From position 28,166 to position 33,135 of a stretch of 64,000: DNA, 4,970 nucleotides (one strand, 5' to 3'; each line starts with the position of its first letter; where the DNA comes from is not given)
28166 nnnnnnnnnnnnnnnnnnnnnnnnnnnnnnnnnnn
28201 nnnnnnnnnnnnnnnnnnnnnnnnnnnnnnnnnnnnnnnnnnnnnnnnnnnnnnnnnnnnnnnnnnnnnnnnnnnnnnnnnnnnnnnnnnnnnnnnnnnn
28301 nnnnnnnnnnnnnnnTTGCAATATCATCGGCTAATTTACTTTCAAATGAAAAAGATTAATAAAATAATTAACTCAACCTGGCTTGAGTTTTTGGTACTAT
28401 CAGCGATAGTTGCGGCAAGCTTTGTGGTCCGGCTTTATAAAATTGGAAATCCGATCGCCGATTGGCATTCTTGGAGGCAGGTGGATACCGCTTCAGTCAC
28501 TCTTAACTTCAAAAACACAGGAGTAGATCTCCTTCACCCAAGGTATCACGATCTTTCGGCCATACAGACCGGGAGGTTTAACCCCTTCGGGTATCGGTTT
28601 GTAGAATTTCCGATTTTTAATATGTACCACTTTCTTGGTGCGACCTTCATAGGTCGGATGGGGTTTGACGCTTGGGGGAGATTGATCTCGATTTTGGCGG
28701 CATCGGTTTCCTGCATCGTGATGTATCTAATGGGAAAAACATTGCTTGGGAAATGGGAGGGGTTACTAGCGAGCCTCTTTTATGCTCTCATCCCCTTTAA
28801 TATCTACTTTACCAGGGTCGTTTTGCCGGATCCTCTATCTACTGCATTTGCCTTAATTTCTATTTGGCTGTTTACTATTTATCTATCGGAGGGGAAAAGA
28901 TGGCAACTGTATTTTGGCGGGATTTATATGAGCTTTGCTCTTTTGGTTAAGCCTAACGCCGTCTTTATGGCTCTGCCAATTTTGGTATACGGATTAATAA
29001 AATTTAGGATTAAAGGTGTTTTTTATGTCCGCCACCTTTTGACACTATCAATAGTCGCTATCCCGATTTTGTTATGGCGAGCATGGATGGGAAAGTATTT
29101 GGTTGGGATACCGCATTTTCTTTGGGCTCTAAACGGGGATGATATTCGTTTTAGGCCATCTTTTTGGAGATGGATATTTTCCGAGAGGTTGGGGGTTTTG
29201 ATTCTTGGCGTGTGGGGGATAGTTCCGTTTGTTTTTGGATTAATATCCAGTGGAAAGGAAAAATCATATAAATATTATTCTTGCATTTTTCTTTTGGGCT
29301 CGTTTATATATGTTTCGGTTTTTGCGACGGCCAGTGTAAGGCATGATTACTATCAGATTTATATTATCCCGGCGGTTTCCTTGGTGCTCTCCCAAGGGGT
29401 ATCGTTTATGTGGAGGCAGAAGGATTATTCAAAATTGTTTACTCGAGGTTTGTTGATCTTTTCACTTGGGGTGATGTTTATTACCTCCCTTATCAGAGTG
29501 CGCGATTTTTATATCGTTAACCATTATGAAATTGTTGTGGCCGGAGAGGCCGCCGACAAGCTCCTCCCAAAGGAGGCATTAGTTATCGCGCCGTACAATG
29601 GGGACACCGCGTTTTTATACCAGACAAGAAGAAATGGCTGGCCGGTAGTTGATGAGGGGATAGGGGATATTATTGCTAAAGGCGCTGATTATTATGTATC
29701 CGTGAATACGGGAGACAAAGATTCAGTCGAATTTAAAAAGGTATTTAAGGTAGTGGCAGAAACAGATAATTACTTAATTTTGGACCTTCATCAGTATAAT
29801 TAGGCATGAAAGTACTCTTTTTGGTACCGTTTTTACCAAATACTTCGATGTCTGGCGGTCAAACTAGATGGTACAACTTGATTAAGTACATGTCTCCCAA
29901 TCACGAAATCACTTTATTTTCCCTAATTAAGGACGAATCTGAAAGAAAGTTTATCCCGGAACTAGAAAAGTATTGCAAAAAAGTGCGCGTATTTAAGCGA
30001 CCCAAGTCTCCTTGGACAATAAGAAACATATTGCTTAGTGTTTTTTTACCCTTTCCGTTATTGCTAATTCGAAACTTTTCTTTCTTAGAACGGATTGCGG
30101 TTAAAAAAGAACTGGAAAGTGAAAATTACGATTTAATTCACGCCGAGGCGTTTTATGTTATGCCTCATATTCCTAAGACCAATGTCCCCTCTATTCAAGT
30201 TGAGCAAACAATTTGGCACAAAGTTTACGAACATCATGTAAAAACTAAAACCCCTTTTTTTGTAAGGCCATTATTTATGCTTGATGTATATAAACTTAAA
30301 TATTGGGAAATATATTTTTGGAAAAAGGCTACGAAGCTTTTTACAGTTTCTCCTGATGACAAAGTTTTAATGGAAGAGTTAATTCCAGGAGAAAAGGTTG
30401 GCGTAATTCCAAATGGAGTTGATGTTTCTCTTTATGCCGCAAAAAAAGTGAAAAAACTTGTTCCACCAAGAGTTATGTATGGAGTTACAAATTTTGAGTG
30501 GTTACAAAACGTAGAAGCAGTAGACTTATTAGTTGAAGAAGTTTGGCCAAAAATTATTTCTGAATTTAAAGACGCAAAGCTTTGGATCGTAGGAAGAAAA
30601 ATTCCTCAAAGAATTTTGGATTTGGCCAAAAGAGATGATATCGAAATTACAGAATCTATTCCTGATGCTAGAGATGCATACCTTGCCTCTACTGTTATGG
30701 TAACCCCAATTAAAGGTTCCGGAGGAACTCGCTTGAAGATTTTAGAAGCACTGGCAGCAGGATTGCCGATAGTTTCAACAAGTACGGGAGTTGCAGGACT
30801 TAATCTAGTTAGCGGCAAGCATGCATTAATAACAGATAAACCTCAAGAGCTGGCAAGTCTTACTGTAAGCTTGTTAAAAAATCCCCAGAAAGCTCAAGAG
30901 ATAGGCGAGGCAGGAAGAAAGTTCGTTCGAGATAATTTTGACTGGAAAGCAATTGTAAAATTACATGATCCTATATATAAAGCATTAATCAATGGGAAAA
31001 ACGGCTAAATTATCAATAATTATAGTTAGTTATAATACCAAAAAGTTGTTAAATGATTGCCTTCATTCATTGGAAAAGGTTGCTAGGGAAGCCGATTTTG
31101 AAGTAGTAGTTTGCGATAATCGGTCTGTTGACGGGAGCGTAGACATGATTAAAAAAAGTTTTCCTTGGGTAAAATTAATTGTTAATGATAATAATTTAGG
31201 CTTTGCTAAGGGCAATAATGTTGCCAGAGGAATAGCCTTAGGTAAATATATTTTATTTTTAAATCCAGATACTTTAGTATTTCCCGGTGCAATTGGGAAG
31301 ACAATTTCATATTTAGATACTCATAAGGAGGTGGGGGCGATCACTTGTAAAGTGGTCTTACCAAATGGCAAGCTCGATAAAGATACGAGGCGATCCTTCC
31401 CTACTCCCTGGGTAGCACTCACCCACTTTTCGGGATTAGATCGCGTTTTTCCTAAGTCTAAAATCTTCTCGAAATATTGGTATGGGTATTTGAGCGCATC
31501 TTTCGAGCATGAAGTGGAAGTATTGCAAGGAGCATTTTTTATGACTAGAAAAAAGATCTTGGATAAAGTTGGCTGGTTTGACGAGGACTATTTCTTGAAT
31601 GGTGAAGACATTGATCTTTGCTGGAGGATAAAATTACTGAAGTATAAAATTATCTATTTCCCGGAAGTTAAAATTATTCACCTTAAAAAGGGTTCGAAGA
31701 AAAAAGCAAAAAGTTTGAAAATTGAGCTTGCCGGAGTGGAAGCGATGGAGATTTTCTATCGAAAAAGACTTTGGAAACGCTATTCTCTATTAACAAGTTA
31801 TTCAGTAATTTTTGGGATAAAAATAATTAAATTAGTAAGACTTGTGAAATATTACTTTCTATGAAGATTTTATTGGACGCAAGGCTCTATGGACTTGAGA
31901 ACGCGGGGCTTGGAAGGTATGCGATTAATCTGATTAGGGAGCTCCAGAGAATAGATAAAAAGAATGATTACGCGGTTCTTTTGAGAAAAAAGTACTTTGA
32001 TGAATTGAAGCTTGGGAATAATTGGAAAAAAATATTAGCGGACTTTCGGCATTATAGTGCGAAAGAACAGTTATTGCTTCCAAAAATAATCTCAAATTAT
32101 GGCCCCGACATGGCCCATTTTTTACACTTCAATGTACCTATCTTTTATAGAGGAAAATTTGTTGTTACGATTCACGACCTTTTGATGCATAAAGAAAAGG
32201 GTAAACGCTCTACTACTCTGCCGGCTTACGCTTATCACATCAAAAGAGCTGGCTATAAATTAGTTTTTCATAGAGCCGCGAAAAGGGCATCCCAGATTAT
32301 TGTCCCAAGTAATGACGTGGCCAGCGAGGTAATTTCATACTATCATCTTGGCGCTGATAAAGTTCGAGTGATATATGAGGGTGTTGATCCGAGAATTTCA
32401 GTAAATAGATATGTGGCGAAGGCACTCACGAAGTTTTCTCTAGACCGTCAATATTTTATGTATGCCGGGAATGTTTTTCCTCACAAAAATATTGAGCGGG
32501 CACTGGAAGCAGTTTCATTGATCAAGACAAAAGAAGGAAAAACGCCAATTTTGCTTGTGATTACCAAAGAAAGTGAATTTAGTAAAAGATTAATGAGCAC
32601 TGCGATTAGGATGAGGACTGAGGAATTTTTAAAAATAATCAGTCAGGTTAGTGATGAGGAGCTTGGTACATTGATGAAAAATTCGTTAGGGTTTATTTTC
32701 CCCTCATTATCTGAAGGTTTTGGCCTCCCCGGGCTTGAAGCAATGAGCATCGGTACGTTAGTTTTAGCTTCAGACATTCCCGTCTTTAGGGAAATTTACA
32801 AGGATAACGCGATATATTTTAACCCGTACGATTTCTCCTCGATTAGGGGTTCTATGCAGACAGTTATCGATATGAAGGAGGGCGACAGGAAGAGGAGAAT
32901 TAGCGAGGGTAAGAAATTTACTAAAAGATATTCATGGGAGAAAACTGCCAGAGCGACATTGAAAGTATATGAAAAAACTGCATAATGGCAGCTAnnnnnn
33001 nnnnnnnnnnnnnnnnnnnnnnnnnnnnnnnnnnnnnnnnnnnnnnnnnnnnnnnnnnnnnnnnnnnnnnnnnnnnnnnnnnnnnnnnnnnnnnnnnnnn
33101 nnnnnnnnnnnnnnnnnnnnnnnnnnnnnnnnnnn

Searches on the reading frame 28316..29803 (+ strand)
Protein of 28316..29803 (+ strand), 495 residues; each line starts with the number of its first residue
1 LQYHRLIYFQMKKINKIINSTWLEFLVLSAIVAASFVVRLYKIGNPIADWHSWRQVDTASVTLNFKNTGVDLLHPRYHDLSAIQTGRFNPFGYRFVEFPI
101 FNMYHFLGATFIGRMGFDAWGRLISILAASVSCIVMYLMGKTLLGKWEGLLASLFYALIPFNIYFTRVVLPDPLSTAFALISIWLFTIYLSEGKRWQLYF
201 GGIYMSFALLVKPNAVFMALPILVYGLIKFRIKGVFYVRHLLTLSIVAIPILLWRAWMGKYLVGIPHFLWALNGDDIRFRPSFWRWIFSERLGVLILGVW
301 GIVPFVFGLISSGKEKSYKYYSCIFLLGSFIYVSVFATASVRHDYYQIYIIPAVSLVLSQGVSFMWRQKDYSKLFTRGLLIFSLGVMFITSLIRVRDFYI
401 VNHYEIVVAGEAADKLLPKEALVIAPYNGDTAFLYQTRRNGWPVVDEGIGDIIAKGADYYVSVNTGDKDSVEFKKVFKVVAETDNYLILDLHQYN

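Call 39: search_protein_families(library=pfam, proteins=[window:28316-29803:+], max_evalue=0.001)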
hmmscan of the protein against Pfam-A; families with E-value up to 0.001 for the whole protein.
window:28316-29803:+ (495 aa): 2 families
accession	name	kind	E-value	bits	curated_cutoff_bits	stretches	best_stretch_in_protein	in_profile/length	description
PF13231.12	PMT_2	-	1e-13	52.3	26.1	1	121-254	24-160/160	Dolichyl-phosphate-mannose-protein mannosyltransferase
PF02366.24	PMT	-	5.2e-07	29.9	22.7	1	122-233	86-203/245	Dolichyl-phosphate-mannose-protein mannosyltransferase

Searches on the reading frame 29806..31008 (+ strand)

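Call 39: search_protein_families(library=pfam, proteins=[window:29806-31008:+], max_evalue=0.001)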
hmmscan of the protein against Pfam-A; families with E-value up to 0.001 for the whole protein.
window:29806-31008:+ (400 aa): 4 families
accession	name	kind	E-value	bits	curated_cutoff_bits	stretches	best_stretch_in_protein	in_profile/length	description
PF13692.12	Glyco_trans_1_4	-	7.6e-21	75.3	27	1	233-359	12-142/142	Glycosyl transferases group 1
PF13439.12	Glyco_transf_4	-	9.6e-13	48.9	28.5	1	16-208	2-169/170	Glycosyltransferase Family 4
PF00534.26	Glycos_transf_1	-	3.5e-11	43.4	26.4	1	236-372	30-171/172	Glycosyl transferases group 1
PF13524.12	Glyco_trans_1_2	-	6.3e-09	36.4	25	1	305-383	60-138/144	Glycosyl transferase-like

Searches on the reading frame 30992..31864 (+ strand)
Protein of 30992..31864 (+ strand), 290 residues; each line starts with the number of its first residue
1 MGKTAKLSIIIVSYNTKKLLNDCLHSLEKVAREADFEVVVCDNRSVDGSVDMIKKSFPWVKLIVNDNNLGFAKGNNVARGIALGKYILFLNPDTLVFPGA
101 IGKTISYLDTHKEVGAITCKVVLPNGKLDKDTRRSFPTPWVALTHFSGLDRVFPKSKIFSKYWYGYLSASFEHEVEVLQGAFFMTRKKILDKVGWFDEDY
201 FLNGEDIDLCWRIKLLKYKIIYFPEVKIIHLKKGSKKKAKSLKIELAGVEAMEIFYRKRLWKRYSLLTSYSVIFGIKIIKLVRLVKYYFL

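Call 39: search_protein_families(library=pfam, proteins=[window:30992-31864:+], max_evalue=0.001)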
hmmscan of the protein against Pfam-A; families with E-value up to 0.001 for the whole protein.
window:30992-31864:+ (290 aa): 4 families
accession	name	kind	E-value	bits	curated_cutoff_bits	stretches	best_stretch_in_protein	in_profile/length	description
PF00535.33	Glycos_transf_2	-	5.8e-22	78.8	23.3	1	8-193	1-167/168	Glycosyl transferase family 2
PF13641.12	Glyco_tranf_2_3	-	1.5e-18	68.1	27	1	7-235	3-216/230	Glycosyltransferase like family 2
PF13632.12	Glyco_trans_2_3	-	6.4e-08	33.1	27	1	86-286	1-158/198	Glycosyl transferase family group 2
PF10111.15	Glyco_tranf_2_2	-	2.5e-06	27.6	27.3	1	8-264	1-250/276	Glycosyltransferase like family 2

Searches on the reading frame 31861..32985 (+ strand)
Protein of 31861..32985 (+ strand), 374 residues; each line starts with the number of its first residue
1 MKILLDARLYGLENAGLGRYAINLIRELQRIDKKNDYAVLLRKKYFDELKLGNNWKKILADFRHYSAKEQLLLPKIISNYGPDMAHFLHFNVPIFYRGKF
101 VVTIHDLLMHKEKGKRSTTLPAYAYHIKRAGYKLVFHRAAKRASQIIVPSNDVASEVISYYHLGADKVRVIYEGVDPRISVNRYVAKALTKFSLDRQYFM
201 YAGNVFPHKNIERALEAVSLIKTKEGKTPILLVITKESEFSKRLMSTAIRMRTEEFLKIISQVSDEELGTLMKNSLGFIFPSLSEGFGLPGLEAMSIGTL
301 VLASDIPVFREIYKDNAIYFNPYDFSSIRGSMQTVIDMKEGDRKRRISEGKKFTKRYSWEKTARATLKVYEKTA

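Call 39: search_protein_families(library=pfam, proteins=[window:31861-32985:+], max_evalue=0.001)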
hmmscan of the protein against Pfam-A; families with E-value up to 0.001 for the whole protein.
window:31861-32985:+ (374 aa): 4 families
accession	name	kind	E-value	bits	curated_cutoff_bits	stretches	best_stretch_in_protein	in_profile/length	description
PF00534.26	Glycos_transf_1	-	1.1e-22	80.8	26.4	1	193-352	12-171/172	Glycosyl transferases group 1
PF13692.12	Glyco_trans_1_4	-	1.2e-13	52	27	1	197-327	2-131/142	Glycosyl transferases group 1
PF13439.12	Glyco_transf_4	-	1.7e-13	51.4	28.5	1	16-177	3-168/170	Glycosyltransferase Family 4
PF20706.3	GT4-conflict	-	6.3e-06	25.9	26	1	206-304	209-311/385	Family 4 Glycosyltransferase in conflict systems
